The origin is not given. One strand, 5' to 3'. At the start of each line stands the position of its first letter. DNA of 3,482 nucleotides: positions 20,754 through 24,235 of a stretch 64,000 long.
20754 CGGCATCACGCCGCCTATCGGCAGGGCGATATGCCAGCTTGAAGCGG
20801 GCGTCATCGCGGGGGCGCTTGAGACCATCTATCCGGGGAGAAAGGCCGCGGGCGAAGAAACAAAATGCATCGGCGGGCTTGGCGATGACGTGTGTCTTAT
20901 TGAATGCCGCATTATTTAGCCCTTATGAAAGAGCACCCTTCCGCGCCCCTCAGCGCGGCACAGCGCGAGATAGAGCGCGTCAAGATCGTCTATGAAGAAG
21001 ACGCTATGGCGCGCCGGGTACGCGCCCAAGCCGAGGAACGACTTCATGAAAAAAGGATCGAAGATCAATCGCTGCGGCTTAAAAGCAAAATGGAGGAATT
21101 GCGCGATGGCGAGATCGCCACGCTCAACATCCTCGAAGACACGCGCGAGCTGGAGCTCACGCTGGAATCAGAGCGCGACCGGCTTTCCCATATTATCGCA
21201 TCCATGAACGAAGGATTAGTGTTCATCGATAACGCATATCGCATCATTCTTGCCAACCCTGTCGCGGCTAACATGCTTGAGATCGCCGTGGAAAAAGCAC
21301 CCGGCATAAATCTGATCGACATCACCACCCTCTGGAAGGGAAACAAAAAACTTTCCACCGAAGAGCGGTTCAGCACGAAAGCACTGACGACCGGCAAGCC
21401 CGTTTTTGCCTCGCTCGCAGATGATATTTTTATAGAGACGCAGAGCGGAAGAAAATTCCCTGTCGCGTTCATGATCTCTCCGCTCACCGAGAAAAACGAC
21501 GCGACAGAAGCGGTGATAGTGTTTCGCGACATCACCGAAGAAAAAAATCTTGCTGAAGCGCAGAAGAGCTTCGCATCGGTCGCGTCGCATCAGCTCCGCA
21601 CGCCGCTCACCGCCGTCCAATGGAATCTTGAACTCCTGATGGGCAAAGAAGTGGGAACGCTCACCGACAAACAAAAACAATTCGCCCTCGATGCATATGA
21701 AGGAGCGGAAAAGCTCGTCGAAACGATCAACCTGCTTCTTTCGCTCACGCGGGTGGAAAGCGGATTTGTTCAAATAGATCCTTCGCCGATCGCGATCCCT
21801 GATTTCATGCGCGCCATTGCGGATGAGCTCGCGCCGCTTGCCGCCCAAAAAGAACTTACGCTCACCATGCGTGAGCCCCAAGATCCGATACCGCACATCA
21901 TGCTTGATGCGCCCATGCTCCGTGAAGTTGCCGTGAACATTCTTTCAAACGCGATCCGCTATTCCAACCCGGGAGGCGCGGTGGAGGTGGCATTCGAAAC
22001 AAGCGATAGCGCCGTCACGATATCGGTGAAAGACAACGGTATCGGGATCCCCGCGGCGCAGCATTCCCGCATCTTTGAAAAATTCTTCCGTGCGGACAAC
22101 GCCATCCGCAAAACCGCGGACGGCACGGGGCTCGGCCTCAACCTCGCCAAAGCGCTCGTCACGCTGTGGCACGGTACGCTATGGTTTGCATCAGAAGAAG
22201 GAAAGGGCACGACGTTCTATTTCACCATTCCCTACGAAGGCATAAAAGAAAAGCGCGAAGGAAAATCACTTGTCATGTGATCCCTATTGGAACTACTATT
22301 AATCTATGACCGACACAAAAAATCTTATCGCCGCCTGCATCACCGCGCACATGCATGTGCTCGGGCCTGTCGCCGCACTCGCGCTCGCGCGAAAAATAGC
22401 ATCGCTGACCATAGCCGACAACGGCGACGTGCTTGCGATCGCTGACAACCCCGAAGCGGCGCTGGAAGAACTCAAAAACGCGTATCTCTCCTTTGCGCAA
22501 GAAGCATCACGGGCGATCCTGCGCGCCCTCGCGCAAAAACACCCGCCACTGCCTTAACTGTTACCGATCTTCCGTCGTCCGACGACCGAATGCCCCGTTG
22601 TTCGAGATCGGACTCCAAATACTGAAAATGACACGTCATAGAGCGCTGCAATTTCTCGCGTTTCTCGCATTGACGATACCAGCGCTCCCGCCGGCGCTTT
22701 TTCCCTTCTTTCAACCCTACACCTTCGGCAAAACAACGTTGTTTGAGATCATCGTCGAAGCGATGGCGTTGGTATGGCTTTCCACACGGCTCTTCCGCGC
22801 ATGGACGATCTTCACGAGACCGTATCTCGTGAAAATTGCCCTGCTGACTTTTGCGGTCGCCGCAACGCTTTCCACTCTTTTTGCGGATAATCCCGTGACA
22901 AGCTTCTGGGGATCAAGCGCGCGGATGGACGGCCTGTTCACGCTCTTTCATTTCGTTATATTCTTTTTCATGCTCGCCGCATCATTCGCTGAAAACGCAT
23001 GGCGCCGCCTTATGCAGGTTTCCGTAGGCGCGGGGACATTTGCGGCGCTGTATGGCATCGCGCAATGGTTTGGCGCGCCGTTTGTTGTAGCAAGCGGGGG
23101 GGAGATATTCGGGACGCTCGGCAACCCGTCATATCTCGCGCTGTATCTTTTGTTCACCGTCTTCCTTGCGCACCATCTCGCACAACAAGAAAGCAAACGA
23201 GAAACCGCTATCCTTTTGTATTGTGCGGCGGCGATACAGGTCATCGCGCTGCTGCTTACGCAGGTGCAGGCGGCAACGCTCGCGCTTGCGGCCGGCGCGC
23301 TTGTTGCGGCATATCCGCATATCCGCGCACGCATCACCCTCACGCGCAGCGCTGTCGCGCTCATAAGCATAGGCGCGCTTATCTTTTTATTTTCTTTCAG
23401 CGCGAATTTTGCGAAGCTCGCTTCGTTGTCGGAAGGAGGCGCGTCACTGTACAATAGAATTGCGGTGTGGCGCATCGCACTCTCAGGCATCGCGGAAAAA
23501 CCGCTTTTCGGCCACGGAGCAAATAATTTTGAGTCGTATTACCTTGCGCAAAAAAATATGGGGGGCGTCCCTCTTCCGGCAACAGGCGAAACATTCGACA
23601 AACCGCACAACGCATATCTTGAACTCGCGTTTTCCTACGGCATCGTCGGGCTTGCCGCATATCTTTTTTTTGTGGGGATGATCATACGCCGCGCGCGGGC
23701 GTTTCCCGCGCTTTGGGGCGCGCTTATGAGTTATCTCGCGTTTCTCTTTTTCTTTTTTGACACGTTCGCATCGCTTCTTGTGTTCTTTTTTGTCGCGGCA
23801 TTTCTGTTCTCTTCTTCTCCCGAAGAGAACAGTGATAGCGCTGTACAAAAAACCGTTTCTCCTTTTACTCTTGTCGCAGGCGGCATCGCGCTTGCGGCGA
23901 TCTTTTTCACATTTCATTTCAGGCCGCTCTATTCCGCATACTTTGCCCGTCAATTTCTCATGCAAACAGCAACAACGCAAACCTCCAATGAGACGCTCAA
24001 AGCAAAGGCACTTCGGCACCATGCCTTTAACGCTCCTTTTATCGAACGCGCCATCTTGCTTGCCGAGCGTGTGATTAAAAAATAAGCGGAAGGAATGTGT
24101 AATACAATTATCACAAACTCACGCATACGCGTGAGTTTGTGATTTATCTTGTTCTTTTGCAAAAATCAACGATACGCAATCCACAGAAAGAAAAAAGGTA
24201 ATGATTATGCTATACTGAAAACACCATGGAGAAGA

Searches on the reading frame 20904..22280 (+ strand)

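Call 96: search_protein_families(library=pfam, proteins=[window:20904-22280:+], max_evalue=0.00001)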
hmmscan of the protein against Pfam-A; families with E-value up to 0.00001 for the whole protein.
window:20904-22280:+ (458 aa): 3 families
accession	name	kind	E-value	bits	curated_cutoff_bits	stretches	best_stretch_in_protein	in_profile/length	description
PF02518.31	HATPase_c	-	9e-30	103.8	26.4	1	335-445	2-110/111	Histidine kinase-, DNA gyrase B-, and HSP90-like ATPase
PF00512.31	HisKA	-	8e-12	45.5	26.9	1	220-287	2-66/66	His Kinase A (phospho-acceptor) domain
PF13426.13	PAS_9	-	2.9e-06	27.9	27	1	103-212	2-103/103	PAS domain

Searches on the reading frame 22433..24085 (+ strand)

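Call 96: search_protein_families(library=pfam, proteins=[window:22433-24085:+], max_evalue=0.00001)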
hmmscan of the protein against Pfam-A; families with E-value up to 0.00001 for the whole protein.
window:22433-24085:+ (550 aa): 1 family
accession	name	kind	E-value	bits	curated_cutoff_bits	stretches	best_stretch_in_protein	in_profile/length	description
PF04932.20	Wzy_C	-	8.9e-19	68.2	31.7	1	265-411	2-149/149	O-Antigen ligase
